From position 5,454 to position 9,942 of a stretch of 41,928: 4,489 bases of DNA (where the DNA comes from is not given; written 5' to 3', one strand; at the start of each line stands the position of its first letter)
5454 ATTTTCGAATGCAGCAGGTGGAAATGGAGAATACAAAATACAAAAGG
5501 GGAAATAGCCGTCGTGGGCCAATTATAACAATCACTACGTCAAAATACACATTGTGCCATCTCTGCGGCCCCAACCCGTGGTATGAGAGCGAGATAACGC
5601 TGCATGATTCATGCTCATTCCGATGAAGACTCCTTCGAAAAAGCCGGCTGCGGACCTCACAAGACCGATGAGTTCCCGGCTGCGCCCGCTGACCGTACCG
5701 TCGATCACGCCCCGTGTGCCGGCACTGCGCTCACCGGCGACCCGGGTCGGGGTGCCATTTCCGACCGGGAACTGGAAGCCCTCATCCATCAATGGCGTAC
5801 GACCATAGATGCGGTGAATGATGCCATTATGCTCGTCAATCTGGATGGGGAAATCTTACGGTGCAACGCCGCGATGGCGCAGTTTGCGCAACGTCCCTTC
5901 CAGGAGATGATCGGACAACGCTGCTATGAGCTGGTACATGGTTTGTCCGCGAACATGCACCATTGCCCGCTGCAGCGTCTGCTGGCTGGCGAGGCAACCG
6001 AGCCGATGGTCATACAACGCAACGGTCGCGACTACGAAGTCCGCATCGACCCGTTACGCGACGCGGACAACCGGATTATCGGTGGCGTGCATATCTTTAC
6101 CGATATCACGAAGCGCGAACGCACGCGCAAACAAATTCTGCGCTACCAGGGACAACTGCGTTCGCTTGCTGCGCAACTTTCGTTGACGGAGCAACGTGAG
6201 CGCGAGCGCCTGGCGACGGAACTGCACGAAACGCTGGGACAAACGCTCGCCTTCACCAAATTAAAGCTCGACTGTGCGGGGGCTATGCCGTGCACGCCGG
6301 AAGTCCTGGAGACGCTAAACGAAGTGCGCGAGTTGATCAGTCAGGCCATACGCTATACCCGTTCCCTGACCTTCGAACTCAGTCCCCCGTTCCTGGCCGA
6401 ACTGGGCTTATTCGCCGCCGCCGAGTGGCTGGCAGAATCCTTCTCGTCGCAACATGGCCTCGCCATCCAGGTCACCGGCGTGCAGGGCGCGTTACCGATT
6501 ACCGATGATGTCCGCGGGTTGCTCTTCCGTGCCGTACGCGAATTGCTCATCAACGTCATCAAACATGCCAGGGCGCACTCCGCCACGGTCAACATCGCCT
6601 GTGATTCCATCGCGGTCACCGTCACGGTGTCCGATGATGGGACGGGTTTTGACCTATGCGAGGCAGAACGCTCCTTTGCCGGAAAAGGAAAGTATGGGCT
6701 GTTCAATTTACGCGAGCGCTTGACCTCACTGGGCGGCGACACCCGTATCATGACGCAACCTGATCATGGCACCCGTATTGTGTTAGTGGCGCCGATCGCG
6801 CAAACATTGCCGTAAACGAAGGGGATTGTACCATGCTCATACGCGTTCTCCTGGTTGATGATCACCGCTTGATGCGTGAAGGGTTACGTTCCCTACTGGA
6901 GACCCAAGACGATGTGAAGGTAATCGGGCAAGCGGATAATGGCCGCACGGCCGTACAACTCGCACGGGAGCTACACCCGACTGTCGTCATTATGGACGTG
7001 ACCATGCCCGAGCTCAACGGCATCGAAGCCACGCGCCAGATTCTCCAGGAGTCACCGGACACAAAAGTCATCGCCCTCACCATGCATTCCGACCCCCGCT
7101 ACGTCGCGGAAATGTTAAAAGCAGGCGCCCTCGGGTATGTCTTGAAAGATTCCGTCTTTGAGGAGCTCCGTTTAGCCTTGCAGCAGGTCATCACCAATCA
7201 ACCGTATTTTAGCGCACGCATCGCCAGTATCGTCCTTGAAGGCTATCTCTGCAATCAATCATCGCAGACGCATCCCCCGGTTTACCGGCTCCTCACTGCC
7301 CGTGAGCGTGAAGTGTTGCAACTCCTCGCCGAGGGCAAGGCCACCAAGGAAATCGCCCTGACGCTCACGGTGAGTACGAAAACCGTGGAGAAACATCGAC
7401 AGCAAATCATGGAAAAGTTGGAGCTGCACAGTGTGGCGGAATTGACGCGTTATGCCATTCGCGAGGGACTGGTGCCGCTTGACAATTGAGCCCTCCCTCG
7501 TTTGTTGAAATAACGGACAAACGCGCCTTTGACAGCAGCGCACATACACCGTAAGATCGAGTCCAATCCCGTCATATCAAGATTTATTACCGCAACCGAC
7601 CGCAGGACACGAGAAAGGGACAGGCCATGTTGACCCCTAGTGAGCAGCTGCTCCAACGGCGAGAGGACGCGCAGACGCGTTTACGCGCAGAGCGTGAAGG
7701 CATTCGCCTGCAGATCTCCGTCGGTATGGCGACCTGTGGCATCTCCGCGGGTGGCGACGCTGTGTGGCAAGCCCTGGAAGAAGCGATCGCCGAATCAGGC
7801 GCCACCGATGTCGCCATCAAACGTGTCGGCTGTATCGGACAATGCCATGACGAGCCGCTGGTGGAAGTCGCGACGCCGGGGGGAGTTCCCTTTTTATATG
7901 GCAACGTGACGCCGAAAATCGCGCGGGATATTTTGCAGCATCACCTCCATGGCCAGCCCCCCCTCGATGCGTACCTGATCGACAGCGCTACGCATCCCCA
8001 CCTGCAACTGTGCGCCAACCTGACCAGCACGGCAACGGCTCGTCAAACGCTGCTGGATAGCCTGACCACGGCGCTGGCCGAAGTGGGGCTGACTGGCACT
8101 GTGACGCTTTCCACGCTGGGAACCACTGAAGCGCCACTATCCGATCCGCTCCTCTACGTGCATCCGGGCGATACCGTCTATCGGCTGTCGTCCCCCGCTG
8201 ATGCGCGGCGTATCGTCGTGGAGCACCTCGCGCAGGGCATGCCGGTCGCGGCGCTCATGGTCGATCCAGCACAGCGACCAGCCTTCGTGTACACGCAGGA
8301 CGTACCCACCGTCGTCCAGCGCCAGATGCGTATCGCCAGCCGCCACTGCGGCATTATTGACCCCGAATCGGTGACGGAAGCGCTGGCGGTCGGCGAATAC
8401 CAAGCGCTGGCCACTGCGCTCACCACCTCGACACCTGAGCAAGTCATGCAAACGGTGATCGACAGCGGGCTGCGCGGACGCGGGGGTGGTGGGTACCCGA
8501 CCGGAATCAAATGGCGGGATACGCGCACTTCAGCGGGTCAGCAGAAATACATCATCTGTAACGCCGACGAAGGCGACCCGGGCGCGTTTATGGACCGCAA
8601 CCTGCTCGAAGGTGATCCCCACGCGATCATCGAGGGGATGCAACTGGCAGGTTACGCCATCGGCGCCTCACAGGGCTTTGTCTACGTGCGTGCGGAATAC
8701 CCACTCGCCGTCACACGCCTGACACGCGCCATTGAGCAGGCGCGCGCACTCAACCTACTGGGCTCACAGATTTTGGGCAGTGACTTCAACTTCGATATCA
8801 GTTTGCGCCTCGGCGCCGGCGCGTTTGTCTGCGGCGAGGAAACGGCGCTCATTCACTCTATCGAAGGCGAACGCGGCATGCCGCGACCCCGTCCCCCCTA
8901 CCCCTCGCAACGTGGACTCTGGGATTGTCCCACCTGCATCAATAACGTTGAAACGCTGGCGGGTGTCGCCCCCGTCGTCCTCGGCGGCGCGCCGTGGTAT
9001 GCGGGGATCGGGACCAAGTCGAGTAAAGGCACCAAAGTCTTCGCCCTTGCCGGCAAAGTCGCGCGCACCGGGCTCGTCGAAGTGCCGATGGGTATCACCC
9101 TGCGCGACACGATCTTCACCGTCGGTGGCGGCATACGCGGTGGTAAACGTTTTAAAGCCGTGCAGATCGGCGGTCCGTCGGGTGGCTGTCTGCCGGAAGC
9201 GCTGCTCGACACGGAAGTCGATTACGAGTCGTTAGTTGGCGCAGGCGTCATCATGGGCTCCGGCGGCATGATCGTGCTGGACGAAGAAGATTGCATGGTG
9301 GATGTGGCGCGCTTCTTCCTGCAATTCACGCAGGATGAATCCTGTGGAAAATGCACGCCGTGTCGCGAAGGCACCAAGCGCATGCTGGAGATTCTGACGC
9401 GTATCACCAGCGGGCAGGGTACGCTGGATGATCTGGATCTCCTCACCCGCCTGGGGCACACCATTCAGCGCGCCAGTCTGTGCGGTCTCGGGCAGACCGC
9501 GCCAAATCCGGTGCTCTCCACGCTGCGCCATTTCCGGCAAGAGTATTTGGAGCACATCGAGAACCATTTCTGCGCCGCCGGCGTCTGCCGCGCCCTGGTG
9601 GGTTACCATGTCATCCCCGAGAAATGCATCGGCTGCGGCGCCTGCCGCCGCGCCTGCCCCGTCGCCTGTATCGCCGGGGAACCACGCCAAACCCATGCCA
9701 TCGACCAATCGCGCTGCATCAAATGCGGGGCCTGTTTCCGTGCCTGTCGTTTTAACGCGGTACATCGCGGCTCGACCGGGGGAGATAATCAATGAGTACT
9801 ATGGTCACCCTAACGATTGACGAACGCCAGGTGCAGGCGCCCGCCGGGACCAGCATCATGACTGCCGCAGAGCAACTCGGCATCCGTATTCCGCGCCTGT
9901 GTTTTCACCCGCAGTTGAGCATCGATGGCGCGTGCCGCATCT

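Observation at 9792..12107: [FeFe]-hydrogenase with non-canonical H-cluster motifs (TSCSAAW / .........) and a fused HydC domain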

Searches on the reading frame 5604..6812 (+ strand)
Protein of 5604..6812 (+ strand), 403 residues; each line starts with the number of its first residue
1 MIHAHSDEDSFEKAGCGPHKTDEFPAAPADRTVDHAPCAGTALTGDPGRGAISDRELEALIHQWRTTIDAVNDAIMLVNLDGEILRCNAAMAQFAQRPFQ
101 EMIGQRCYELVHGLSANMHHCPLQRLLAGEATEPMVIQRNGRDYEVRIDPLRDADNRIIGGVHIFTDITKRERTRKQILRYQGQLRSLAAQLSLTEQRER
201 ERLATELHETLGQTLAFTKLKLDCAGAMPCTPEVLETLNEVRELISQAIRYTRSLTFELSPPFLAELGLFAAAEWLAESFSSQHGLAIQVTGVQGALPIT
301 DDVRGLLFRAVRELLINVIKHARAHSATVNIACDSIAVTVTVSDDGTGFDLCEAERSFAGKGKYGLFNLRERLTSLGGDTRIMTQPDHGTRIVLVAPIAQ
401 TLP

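Call 20: search_protein_families(library=pfam, proteins=[window:5604-6812:+], max_evalue=0.00001)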
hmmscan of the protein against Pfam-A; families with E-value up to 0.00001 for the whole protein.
window:5604-6812:+ (403 aa): 7 families
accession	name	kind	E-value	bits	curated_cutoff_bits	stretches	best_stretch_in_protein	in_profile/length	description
PF08448.16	PAS_4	-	8.8e-18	65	23.1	1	69-173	2-110/110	PAS fold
PF02518.31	HATPase_c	-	6.7e-12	46.3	26.4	1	306-398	5-109/111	Histidine kinase-, DNA gyrase B-, and HSP90-like ATPase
PF13426.13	PAS_9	-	8.5e-12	45.7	27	1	72-170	1-103/103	PAS domain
PF07730.19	HisKA_3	-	1e-10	42.4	24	1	199-262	1-66/68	Histidine kinase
PF00989.32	PAS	-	8.6e-10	39.1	22.6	1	63-168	2-113/113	PAS fold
PF13581.12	HATPase_c_2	-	5e-06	27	27.4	0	309-357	34-87/127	Histidine kinase-like ATPase domain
PF13596.12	PAS_10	-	7.7e-06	27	22.1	0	74-169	11-106/106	PAS domain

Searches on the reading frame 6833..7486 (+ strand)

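Call 20: search_protein_families(library=pfam, proteins=[window:6833-7486:+], max_evalue=0.00001)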
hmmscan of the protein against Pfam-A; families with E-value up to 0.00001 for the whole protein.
window:6833-7486:+ (218 aa): 2 families
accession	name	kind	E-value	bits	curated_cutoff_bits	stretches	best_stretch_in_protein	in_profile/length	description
PF00072.30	Response_reg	-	1.2e-30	106.4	30.2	1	5-116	1-110/111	Response regulator receiver domain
PF00196.25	GerE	-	2.5e-19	69.1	23.5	1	153-208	2-57/57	Bacterial regulatory proteins, luxR family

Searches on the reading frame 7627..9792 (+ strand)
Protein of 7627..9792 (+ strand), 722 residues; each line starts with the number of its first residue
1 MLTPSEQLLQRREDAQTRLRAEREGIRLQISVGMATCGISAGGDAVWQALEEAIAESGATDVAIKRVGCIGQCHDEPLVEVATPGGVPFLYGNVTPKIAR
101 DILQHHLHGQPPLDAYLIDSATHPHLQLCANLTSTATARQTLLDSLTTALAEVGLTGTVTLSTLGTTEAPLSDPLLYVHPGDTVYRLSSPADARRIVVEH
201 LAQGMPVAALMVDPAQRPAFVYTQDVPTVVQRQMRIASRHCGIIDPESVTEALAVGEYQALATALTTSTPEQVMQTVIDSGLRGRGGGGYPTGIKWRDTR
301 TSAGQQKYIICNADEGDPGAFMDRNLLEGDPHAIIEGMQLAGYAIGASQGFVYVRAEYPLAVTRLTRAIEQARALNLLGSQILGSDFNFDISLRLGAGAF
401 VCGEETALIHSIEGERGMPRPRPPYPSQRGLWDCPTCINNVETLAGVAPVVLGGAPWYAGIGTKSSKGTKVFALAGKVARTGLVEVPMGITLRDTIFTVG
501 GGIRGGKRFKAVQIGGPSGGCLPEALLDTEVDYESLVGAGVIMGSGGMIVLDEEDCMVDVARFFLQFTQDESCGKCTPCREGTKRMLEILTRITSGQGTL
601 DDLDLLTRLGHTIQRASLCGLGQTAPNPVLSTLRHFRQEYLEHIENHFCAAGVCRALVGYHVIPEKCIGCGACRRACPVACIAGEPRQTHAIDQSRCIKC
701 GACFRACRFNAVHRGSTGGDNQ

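Call 3: search_protein_families(library=pfam, proteins=[window:7627-9792:+], max_evalue=0.01)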
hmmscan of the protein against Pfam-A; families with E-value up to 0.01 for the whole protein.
window:7627-9792:+ (722 aa): 15 families
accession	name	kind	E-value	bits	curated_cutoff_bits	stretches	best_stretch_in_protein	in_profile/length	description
PF01512.22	Complex1_51K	-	6.5e-45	153.1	31.2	1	279-448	3-149/150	Nuo51 FMN-binding domain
PF10589.14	NADH_4Fe-4S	-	5e-36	122.9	23.5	1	559-643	1-85/85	NADH-ubiquinone oxidoreductase-F iron-sulfur binding region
PF00037.32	Fer4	-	1.1e-10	41.3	21.1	2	692-712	3-23/24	4Fe-4S binding domain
PF12797.12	Fer4_2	-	5.8e-08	32.6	24.5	2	661-679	4-22/22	4Fe-4S binding domain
PF12838.12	Fer4_7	-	4.4e-07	30.7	27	1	666-711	1-52/52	4Fe-4S dicluster domain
PF10531.15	SLBB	-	1.7e-06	28.2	27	1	472-520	2-53/55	SLBB domain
PF13237.11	Fer4_10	-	5.7e-06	26.6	25.5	1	663-707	5-52/53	4Fe-4S dicluster domain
PF12837.12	Fer4_6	-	8.5e-06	25.9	25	1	692-711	4-23/24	4Fe-4S binding domain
PF13187.11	Fer4_9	-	1e-05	25.9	27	1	666-710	1-50/52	4Fe-4S dicluster domain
PF13183.11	Fer4_8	-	8.4e-05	23.5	27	0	665-685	3-24/68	4Fe-4S dicluster domain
PF07845.16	DUF1636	-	0.00015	22.6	31.6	1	41-104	20-85/117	Protein of unknown function (DUF1636)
PF14697.11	Fer4_21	-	0.00041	20.9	35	1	691-712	2-23/59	4Fe-4S dicluster domain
PF22461.2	SLBB_2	-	0.00046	20.7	27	1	472-517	3-49/79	SLBB domain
PF12800.12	Fer4_4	-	0.00078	20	24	1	664-679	1-16/17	4Fe-4S binding domain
PF01257.25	2Fe-2S_thioredx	-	0.0014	18.9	24.8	1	27-104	65-142/145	Thioredoxin-like [2Fe-2S] ferredoxin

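Call 9: search_protein_families(library=ncbifam, proteins=[window:7627-9792:+], max_evalue=0.00001)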
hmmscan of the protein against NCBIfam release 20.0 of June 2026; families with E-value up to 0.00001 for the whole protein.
window:7627-9792:+ (722 aa): 19 families
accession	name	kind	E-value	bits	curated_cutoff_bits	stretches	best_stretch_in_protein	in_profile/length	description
TIGR01959.1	nuoF_fam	equivalog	8.2e-142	472.4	558.65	1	247-644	12-410/410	NADH-quinone oxidoreductase subunit NuoF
NF010120.0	PRK13596.1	equivalog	8.6e-114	380.4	389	1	247-647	18-420/433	NADH-quinone oxidoreductase subunit NuoF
NF008436.0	PRK11278.1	equivalog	1.3e-102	344.1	749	1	255-650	33-432/448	NADH-quinone oxidoreductase subunit NuoF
NF058577.1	FdxA_fam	equivalog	6.8e-12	45.4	65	1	661-711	3-52/52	4Fe-4S ferredoxin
TIGR04481.1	PR_assoc_PrdC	equivalog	3.5e-11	42.6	490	1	270-520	73-286/425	proline reductase-associated electron transfer protein PrdC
NF041613.1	fdxn_Azotob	equivalog_domain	3.3e-10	40.2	195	0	37-111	24-96/107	2Fe-2S ferredoxin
NF003454.1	PRK05035.1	equivalog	3.5e-09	35.7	345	1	263-376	116-222/556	electron transport complex subunit RsxC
TIGR01945.1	rnfC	subfamily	4.6e-09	35.3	245.95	1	262-373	113-222/435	RnfABCDGE type electron transport complex subunit C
NF040864.1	HgcB_ferredoxin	equivalog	6.5e-09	35.5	99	1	661-713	10-62/93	mercury methylation ferredoxin HgcB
TIGR01944.1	rnfB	subfamily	7.7e-08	32.1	68.7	1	662-713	110-161/190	RnfABCDGE type electron transport complex subunit B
TIGR03294.1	FrhG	equivalog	9.3e-08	32.1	245.5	1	636-708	143-216/228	coenzyme F420 hydrogenase subunit gamma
NF038196.1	ferrodoxin_EFR1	subfamily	2.7e-07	30.9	75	1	660-716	180-233/242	EFR1 family ferrodoxin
TIGR04105.1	FeFe_hydrog_B1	subfamily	3.1e-07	29.4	450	1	643-715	138-208/462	monomeric [FeFe] hydrogenase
TIGR02700.1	flavo_MJ0208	hypoth_equivalog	4.6e-07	29.3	251.35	1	651-715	134-197/234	dihydromethanopterin reductase (acceptor)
NF005415.0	PRK06991.1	equivalog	6.7e-07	29.2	281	1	663-711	83-131/284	electron transport complex subunit RsxB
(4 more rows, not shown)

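Call 29: search_solved_structures(query=window:7627-9792:+, show_alignments=2, max_evalue=1e-40)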
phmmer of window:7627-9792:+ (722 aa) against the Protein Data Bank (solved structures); distinct sequences matched with E-value up to 1e-40: 63 (the best 60 are shown).
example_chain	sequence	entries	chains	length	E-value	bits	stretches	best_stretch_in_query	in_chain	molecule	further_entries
9bov_B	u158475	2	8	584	6.4e-226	755.4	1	229-713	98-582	NADH dehydrogenase (Quinone)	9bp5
7t2r_B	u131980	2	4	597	1.2e-218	731.3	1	124-713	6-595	NiFe hydrogenase subunit B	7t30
9n5u_B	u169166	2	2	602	1.2e-217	728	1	230-713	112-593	NfnB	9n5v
7q4v_B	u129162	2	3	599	7.9e-212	708.8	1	126-713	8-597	Iron hydrogenase HydB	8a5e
8oh5_B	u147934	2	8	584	2.3e-210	703.9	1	226-712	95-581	NAD-reducing hydrogenase subunit HoxF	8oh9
8a6t_B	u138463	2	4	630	2.7e-205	687.2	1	172-715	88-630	Electron bifurcating hydrogenase subunit HydB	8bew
7q4w_B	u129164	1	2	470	2.7e-197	660.7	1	251-713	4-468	Iron hydrogenase HydB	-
9mqx_B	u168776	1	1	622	1.1e-185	622.3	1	174-712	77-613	NADH:ubiquinone oxidoreductase, NADH-binding (51 kD) subunit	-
7p5h_B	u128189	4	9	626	3.6e-185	620.6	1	158-712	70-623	Fe-hydrogenase, subunit beta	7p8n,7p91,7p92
2fug_1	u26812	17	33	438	1.8e-114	387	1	252-642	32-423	NADH-quinone oxidoreductase chain 1 | NADH-QUINONE OXIDOREDUCTASE SUBUNIT 1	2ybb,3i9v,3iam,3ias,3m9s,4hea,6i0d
6vw7_B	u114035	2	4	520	4.9e-114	385.5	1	222-640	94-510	NAD-dependent formate dehydrogenase beta subunit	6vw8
9wxb_C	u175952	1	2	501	8.5e-106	358.3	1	207-640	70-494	Formate dehydrogenase beta subunit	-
6tg9_B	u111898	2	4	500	1.3e-105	357.6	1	221-639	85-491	Formate dehydrogenase subunit beta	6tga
8e9g_F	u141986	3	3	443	7.1e-105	355.2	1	257-646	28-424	NADH-quinone oxidoreductase subunit F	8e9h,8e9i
6hl2_B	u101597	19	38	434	2.2e-103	350.3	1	247-643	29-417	NADH-quinone oxidoreductase subunit F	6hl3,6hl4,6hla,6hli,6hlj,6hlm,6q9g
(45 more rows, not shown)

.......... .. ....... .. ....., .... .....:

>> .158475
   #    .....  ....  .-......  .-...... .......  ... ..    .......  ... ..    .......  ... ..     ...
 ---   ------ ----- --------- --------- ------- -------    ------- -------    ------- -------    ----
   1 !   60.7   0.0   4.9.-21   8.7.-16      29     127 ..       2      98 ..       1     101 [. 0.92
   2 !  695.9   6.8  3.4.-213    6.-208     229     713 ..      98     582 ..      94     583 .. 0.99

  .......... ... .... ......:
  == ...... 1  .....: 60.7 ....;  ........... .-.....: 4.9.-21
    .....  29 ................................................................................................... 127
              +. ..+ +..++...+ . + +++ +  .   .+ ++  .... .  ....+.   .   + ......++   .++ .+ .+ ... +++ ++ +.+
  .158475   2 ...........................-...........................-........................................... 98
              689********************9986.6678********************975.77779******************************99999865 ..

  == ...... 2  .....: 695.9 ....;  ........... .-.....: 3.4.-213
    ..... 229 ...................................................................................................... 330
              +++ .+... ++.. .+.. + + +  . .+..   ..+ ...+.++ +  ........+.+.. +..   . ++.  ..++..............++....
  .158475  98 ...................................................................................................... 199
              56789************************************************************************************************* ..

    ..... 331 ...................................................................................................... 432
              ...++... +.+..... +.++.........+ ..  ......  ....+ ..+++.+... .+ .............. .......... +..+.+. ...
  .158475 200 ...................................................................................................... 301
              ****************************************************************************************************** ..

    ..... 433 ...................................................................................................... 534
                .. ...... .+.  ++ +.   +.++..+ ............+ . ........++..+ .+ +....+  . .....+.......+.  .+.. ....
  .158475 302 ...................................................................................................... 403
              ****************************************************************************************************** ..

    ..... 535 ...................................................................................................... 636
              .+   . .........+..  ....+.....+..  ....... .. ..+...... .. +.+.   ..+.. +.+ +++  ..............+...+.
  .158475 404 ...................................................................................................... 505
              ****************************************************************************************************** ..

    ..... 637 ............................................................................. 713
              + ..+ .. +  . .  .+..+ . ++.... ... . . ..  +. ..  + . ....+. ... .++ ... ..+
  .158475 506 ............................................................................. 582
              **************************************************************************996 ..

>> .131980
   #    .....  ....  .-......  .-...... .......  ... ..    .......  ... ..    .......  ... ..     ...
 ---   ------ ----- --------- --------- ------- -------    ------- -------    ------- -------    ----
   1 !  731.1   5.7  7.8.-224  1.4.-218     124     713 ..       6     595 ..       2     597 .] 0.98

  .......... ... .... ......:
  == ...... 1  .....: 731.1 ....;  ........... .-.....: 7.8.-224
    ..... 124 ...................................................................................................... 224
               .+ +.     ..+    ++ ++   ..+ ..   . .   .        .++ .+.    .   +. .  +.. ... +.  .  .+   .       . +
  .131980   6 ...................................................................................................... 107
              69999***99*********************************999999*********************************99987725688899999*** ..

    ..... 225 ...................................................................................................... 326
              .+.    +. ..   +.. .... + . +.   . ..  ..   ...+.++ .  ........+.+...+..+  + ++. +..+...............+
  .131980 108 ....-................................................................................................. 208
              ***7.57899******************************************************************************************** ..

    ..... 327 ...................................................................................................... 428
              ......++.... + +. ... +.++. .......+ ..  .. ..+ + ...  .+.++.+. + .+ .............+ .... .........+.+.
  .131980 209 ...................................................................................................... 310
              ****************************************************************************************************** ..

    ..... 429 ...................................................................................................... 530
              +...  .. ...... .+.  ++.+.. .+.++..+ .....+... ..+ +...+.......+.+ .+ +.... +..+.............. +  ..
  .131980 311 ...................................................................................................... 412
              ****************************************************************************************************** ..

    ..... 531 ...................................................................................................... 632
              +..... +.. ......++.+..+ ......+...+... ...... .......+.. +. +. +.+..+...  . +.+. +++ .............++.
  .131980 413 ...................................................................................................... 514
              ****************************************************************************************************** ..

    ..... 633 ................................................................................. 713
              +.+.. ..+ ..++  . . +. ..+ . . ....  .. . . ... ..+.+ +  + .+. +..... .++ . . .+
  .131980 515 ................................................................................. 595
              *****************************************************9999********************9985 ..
